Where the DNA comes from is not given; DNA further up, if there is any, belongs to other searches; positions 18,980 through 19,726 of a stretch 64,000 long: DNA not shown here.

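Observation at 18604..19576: Two uncharacterised genes inserted between dnaK and dnaJ inside the CIRCE/HrcA-controlled heat-shock operon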

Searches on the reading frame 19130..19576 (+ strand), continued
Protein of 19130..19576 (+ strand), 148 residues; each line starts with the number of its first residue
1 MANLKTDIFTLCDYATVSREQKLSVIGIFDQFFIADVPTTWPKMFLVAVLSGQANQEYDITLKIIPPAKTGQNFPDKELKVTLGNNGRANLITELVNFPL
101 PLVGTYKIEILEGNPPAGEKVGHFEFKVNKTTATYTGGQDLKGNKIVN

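Call 31: fold_search(model_id=the predicted structure, library=pdb)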
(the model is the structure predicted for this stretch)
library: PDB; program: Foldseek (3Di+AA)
matches with E <= 10: 1176; with E <= 0.001: 0
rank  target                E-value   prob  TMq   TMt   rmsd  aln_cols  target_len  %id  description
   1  6ed1_A                2.9e-03  1.00  0.46  0.10   5.0       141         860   11  Bacteroides dorei Beta-glucuronidase (released 2019-02-13)
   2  5wab_A                3.4e-03  1.00  0.41  0.11   6.0       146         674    8  Crystal Structure of Bifidobacterium adolescentis GH3 beta-glucosidase (released 2018-04-04)
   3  3zyz                  5.3e-03  1.00  0.45  0.12   8.3       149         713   12  Crystal structure of a glycoside hydrolase family 3 beta-glucosidase, Bgl1 from Hypocrea jecorina at 2.1A resolution. (released 2012-12-12)
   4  9lql_B                5.6e-03  1.00  0.45  0.12   5.7       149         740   11  Structure of STG-hydrolyzing beta-glucosidase 1 (PSTG1) complexed with heptyl 1-thio-beta-D-glucopyranoside (released 2026-02-04)
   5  5wab_C                5.6e-03  0.99  0.38  0.11   6.4       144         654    7  Crystal Structure of Bifidobacterium adolescentis GH3 beta-glucosidase (released 2018-04-04)
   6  5wab_D                5.9e-03  0.99  0.38  0.11   6.4       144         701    7  Crystal Structure of Bifidobacterium adolescentis GH3 beta-glucosidase (released 2018-04-04)
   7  9lql_A                6.5e-03  1.00  0.45  0.12   6.1       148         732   11  Structure of STG-hydrolyzing beta-glucosidase 1 (PSTG1) complexed with heptyl 1-thio-beta-D-glucopyranoside (released 2026-02-04)
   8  9lql_D                7.3e-03  1.00  0.45  0.12   6.0       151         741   10  Structure of STG-hydrolyzing beta-glucosidase 1 (PSTG1) complexed with heptyl 1-thio-beta-D-glucopyranoside (released 2026-02-04)
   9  4i8d_B                7.7e-03  1.00  0.45  0.12   8.4       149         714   12  Crystal Structure of Beta-D-glucoside glucohydrolase from Trichoderma reesei (released 2012-12-19)
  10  8dhl_A                8.5e-03  1.00  0.43  0.10   4.8       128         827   11  Tannerella forsythia beta-glucuronidase (L2) (released 2023-05-17)
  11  6jxg                  9.0e-03  0.99  0.39  0.11   9.5       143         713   10  Crystasl Structure of Beta-glucosidase D2-BGL from Chaetomella Raphigera (released 2019-11-20)
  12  4i8d_A                9.0e-03  0.98  0.38  0.11   9.9       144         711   11  Crystal Structure of Beta-D-glucoside glucohydrolase from Trichoderma reesei (released 2012-12-19)
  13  5wab_B                1.0e-02  0.99  0.38  0.11   6.3       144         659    7  Crystal Structure of Bifidobacterium adolescentis GH3 beta-glucosidase (released 2018-04-04)
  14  9lql_C                1.1e-02  1.00  0.45  0.12   5.7       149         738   11  Structure of STG-hydrolyzing beta-glucosidase 1 (PSTG1) complexed with heptyl 1-thio-beta-D-glucopyranoside (released 2026-02-04)
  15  7yo6_B                1.2e-02  0.99  0.40  0.11   9.6       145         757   12  Bifunctional xylosidase/glucosidase LXYL with intermediate substrate xylose for 1.5min (released 2023-08-09)
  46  3n6y_B                3.1e-02  0.97  0.39  0.45   7.7       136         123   18  Crystal structure of an immunoglobulin-like protein (PA1606) from PSEUDOMONAS AERUGINOSA at 1.50 A resolution (released 2010-07-21)
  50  3isy                  3.4e-02  0.98  0.38  0.46   6.3       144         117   10  Crystal structure of an intracellular proteinase inhibitor (ipi, bsu11130) from bacillus subtilis at 2.61 A resolution (released 2009-09-15)
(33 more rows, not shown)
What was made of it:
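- Fold matches for ORF2 are generic Ig/FnIII sandwiches, with E at least 3e-3 and TM about 0.45 (call 31). Weak matches include the B. subtilis intracellular proteinase inhibitor 3isy and the Ig-like protein PA1606 (3n6y), with TM 0.38-0.46 (call 31).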

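Call 32: search_protein_families(library=phrogs, proteins=[window:19130-19573:+, L010:4495-5001:+, L011:4620-4997:+], max_evalue=1)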
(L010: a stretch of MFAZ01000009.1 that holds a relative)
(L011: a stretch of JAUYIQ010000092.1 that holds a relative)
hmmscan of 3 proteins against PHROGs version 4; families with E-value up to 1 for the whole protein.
window:19130-19573:+ (148 aa): 0 families

L010:4495-5001:+ (169 aa): 2 families
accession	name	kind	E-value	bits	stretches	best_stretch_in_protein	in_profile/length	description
phrog_2250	-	unknown function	0.072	14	1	51-120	77-148/168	-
phrog_2675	-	other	0.47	9.8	1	11-107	279-377/599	DNA methyltransferase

L011:4620-4997:+ (126 aa): 1 family
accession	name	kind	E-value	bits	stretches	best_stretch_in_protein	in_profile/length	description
phrog_29197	-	unknown function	0.5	11.3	1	45-87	114-155/187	-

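Call 33: search_protein_families(library=padloc, proteins=[window:19130-19573:+, L010:4495-5001:+, L011:4620-4997:+], max_evalue=1)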
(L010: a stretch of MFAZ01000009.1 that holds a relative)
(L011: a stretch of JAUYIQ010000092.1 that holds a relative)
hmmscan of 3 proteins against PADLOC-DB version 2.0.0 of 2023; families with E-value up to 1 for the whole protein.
window:19130-19573:+ (148 aa): 0 families

L010:4495-5001:+ (169 aa): 0 families

L011:4620-4997:+ (126 aa): 0 families

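Call 34: search_dna_similar(query=window:19130-19573:+, collection=plasmids, mode=protein, max_evalue=1, max_rows=20)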
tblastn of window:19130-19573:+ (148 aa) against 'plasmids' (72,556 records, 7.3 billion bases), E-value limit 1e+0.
No match.

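Call 35: search_dna_similar(query=window:19130-19573:+, collection=phages, mode=protein, max_evalue=1, max_rows=20)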
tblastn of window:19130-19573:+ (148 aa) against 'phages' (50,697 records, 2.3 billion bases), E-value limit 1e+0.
No match.

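Call 38: find_encoding_contigs(protein=P0004, flank=4000, max_places=2)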
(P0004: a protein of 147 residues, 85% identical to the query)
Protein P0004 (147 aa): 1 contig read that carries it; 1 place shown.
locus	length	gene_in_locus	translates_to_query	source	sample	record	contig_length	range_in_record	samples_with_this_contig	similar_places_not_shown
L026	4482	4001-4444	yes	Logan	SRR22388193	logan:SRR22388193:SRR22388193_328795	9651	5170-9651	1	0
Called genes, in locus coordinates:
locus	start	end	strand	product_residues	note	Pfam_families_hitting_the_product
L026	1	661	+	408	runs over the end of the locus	-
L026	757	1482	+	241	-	PF03444:WHD_HrcA (weak), PF01628:HrcA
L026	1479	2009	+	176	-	PF01025:GrpE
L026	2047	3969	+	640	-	PF00012:HSP70, PF06723:MreB_Mbl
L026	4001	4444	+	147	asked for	PF22091:DUF6941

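Call 39: find_encoding_contigs(protein=P0005, flank=4000, max_places=2)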
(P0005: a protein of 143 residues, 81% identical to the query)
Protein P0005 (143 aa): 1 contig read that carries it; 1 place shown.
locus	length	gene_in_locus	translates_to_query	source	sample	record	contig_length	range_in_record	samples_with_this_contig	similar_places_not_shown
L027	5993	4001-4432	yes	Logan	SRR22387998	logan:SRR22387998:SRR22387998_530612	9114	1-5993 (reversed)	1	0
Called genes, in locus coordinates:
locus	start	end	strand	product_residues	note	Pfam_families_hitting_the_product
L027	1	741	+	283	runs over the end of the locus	PF00480:ROK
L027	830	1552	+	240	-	PF03444:WHD_HrcA (weak), PF01628:HrcA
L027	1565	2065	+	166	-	PF01025:GrpE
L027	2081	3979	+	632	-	PF00012:HSP70, PF06723:MreB_Mbl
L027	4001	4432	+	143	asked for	PF22091:DUF6941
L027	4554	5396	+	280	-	PF00226:DnaJ, PF01556:DnaJ_C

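Call 40: find_encoding_contigs(protein=P0011, flank=4000, max_places=2)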
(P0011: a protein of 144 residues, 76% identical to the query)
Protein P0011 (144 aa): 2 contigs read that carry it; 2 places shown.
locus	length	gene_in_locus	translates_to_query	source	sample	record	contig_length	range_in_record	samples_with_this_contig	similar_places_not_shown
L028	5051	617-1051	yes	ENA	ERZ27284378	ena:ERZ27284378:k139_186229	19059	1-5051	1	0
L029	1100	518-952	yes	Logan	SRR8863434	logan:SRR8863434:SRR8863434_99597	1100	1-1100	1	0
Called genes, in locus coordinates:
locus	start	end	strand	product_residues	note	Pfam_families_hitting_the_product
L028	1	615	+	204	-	?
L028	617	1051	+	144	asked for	PF22091:DUF6941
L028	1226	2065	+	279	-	PF00226:DnaJ, PF01556:DnaJ_C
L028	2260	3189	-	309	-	-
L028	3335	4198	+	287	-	PF00248:Aldo_ket_red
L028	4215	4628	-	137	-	-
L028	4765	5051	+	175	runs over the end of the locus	PF00702:Hydrolase, PF13419:HAD_2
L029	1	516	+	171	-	?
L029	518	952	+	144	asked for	PF22091:DUF6941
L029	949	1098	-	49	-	?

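Call 79: find_related_loci(query=A1, collection=metagenome_contigs, flank=3000)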
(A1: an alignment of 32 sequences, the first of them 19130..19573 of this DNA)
Query A1 (148 aa) in metagenome_contigs; peptide patterns used: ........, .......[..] (x = any residue, [..] = any of these).
287 stretches matched a pattern; 58 encode a relative of the query (tblastn E <= 1e-3); 58 distinct loci.
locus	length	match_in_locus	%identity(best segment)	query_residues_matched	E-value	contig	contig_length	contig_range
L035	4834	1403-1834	73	1-148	2e-69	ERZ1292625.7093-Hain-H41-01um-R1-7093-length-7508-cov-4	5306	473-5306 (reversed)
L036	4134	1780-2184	77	4-148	3e-69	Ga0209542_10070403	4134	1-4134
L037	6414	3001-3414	73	1-148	1e-67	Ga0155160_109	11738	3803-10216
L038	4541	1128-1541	73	1-148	1e-67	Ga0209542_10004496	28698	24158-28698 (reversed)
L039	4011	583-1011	66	1-148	1e-63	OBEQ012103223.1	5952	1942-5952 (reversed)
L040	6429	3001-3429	66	1-148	3e-63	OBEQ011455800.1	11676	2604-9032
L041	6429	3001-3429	64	1-148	1e-62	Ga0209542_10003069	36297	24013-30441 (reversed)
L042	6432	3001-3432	64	1-148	8e-63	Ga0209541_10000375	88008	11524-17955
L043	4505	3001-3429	64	1-148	1e-62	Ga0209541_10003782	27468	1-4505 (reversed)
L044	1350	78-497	64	4-148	7e-65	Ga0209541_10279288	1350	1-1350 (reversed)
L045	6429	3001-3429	62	1-148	1e-61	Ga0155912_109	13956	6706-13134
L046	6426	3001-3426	65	1-148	1e-61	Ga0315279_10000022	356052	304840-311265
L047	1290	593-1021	64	1-148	8e-65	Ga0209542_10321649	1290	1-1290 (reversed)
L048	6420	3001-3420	66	4-148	3e-61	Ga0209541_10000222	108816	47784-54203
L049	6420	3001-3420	66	4-148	3e-61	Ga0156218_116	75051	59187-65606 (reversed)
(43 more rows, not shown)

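Call 101: search_protein_families(library=pfam, alignment_id=A1, max_evalue=5)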
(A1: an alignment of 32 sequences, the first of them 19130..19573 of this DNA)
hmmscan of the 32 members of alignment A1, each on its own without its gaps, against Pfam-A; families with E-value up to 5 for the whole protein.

A. member 1, window:19130-19573:+ (148 aa): 2 families
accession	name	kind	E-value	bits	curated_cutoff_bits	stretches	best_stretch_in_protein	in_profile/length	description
PF22091.2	DUF6941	-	2.6e-16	60.5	27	1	8-111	2-111/125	Family of unknown function (DUF6941)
PF01054.23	MMTV_SAg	-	0.02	15.6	25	1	106-148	32-74/92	Mouse mammary tumour virus superantigen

B. families by the number of members that match (of 32 scanned): 3 families
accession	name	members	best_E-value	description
PF22091.2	DUF6941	32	1.2e-20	Family of unknown function (DUF6941)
PF01054.23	MMTV_SAg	1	0.02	Mouse mammary tumour virus superantigen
PF25262.1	DUF7862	1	0.1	Domain of unknown function (DUF7862)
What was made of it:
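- On Pfam DUF6941 (PF22091), for ORF2: All 32 of 32 aligned homologues match, best E = 1.2e-20 (call 101).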
